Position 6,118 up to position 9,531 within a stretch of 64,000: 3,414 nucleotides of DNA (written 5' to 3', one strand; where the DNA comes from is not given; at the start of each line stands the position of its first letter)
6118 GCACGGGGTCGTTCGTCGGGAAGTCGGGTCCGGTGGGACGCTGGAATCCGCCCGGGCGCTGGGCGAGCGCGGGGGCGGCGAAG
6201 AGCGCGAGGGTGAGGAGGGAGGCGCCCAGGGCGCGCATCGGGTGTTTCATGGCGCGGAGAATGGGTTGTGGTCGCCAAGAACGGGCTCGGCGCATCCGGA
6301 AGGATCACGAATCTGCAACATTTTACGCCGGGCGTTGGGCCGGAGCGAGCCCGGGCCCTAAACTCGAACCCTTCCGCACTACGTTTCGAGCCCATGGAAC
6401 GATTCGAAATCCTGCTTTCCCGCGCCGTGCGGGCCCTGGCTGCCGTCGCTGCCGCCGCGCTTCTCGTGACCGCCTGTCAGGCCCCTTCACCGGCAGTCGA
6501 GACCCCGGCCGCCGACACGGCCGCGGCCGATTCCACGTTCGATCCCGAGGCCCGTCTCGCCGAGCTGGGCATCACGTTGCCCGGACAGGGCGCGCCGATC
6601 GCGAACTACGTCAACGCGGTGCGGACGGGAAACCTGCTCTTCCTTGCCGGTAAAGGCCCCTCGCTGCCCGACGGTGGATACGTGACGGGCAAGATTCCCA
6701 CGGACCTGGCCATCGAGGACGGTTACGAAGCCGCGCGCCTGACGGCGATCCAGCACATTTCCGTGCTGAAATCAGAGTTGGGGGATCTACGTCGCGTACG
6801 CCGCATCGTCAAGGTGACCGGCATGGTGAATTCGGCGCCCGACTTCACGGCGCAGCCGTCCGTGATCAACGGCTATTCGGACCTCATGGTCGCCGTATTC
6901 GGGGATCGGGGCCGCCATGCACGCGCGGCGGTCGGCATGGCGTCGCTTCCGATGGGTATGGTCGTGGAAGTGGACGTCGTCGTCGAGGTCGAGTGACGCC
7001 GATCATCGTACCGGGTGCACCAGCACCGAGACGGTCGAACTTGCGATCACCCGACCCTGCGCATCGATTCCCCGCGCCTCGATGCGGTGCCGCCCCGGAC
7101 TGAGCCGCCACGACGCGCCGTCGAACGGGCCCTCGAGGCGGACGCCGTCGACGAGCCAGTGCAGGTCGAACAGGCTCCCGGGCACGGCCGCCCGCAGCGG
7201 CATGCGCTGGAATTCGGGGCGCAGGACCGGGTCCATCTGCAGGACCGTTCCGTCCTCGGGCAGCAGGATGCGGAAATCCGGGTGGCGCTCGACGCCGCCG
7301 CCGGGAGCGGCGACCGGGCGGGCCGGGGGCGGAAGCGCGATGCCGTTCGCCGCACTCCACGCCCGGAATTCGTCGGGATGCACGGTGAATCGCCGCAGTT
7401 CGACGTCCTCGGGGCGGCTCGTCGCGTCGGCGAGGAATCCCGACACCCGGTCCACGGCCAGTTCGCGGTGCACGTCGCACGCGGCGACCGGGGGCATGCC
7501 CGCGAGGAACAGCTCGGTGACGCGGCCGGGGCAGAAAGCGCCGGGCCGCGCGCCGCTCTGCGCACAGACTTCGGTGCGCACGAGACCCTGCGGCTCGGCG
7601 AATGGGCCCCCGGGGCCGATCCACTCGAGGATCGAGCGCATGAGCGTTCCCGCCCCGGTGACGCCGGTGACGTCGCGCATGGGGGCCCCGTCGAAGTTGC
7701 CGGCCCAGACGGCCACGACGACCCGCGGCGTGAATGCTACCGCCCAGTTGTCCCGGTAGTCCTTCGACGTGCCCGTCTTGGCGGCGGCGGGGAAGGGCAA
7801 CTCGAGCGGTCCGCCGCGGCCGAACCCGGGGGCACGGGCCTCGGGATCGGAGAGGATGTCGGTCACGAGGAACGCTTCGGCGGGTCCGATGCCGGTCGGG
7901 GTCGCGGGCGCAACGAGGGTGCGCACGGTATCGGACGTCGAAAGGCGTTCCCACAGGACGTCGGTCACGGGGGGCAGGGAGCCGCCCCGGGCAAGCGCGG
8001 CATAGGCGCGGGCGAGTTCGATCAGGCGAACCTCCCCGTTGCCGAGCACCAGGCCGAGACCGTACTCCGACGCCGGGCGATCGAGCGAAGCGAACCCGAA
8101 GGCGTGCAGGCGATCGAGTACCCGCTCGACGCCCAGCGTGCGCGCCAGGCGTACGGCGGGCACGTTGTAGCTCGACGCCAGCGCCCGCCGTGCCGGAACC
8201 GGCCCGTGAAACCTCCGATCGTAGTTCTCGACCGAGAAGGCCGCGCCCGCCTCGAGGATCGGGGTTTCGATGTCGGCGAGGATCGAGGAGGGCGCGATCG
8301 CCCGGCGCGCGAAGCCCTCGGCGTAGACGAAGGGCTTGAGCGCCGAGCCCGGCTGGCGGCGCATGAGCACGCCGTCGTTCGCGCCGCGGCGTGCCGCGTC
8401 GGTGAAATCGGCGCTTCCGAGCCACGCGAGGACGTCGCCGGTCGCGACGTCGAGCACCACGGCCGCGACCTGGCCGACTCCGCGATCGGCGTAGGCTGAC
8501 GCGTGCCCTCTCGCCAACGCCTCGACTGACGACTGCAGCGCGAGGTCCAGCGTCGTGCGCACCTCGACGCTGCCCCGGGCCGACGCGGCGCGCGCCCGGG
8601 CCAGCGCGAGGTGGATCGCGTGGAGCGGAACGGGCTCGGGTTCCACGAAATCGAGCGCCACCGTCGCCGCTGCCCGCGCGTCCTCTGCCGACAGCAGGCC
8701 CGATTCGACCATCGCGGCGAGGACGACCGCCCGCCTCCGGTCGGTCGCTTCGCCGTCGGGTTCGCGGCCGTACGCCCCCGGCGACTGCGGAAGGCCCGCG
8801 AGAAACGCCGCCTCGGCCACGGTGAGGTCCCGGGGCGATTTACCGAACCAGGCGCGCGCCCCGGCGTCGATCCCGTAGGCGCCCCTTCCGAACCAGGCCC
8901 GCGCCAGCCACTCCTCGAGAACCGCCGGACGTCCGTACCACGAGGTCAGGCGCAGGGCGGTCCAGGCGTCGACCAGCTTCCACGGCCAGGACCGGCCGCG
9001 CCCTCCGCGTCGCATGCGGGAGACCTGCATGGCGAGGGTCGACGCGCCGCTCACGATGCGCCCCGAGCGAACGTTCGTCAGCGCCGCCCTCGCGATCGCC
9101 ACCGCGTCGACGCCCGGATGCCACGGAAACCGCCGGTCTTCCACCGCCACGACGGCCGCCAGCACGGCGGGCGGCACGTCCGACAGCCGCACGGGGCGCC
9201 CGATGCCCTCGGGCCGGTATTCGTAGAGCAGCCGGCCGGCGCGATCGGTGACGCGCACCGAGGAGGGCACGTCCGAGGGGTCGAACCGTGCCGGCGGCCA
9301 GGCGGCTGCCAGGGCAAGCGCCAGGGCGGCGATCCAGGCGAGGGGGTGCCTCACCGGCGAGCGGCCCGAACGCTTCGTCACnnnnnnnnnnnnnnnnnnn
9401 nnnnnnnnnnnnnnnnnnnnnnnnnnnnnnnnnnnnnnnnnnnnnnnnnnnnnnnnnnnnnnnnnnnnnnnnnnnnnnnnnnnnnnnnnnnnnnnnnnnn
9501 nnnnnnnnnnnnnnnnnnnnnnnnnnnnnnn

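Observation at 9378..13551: Esterase / ATP-grasp / ATP-grasp / GATase operon: candidate small-peptide or amide-ligation system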

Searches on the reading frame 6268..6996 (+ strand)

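Call 3: search_protein_families(library=pfam, proteins=[window:6268-6996:+], max_evalue=0.01)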
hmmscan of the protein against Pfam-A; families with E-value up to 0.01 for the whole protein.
window:6268-6996:+ (242 aa): 2 families
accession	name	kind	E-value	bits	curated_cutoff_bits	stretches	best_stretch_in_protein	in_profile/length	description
PF14588.11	YjgF_endoribonc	-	1.7e-18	67.3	35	1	94-236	1-143/148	YjgF/chorismate_mutase-like, putative endoribonuclease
PF01042.26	Ribonuc_L-PSP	-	3.4e-14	53.3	27.3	1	109-240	6-120/121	Endoribonuclease L-PSP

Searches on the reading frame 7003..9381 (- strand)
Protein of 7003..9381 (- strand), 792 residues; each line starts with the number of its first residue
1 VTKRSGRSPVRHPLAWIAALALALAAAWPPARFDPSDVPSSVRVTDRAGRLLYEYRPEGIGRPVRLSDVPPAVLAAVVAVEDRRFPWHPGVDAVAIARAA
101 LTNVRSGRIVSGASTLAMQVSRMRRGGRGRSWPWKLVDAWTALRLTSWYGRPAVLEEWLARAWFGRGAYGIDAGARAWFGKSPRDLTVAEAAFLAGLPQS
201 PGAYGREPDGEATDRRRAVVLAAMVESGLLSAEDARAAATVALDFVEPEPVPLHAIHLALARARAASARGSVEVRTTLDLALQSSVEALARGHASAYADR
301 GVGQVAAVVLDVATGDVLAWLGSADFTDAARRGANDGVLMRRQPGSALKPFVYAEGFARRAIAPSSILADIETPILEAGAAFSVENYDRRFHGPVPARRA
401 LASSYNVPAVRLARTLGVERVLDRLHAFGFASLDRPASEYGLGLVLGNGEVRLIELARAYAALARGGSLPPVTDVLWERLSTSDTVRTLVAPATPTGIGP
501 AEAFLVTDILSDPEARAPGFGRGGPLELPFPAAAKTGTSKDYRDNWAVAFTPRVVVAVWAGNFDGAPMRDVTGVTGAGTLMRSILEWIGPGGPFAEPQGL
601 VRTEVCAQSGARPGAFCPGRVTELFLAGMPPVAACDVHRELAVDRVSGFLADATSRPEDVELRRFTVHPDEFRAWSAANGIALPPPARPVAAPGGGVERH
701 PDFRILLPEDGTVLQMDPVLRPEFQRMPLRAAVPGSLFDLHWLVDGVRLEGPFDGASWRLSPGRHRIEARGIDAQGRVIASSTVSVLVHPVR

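Call 3: search_protein_families(library=pfam, proteins=[window:7003-9381:-], max_evalue=0.01)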
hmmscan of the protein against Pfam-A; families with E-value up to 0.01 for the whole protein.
window:7003-9381:- (792 aa): 3 families
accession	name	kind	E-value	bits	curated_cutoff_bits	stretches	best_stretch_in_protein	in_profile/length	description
PF00912.28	Transgly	-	7e-46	156.3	27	1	61-224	14-177/178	Transglycosylase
PF00905.27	Transpeptidase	-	1.2e-17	64.5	22.1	1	306-553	2-267/299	Penicillin binding protein transpeptidase domain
PF06832.18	BiPBP_C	-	1.4e-12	47.7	26.8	1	697-779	6-86/90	Penicillin-Binding Protein C-terminus Family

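Call 4: search_protein_families(library=ncbifam, proteins=[window:7003-9381:-], max_evalue=0.01)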
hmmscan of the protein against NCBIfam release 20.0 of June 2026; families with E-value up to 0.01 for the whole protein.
window:7003-9381:- (792 aa): 16 families
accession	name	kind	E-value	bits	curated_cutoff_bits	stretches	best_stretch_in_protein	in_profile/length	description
TIGR02073.1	PBP_1c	equivalog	2.3e-154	515.8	494.2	1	38-782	8-724/728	penicillin-binding protein 1C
TIGR02074.1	PBP_1a_fam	subfamily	5.8e-103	345.5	508.75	1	63-585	4-529/535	PBP1A family penicillin-binding protein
NF051885.1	tranpepglycosPbpC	equivalog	3.8e-95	319.8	900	1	40-576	55-581/632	multimodular transpeptidase-transglycosylase PbpC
NF008414.0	PRK11240.1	equivalog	2.2e-83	280.7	1121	1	41-584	42-560/774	peptidoglycan glycosyltransferase PbpC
TIGR02071.1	PBP_1b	equivalog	4.2e-58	197.1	717.75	1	64-587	150-681/729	penicillin-binding protein 1B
NF008643.0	PRK11636.1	equivalog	7.8e-50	170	1263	2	61-238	66-243/850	peptidoglycan glycosyltransferase/peptidoglycan DD-transpeptidase MrcA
NF038272.1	strep_PBP1A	exception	3.4e-44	151.2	1075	2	64-240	72-250/658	penicillin-binding protein PBP1A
NF038276.1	strep_PBP2A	exception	7.1e-41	140.2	1100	2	61-243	96-274/716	penicillin-binding protein PBP2A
NF007061.0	PRK09506.1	equivalog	4.8e-40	137.1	1120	1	67-590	217-748/825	bifunctional glycosyl transferase/transpeptidase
NF038274.1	strep_PBP1B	exception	9e-35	120.2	1225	3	63-205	84-231/745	penicillin-binding protein PBP1B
NF011423.0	PRK14850.1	equivalog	5e-30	104.5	1275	1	67-586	163-690/764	penicillin-binding protein 1b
TIGR02070.1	mono_pep_trsgly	equivalog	3.8e-25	88.7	182.65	1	65-227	59-221/224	monofunctional biosynthetic peptidoglycan transglycosylase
TIGR03423.1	pbp2_mrdA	equivalog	2.1e-12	46.4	455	1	343-431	306-391/593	penicillin-binding protein 2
NF010008.0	PRK13481.1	equivalog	5.3e-10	39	270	1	65-228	84-253/269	glycosyltransferase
NF038278.1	strep_PBP2B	exception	0.00045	18.8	975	1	273-415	306-452/678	penicillin-binding protein PBP2B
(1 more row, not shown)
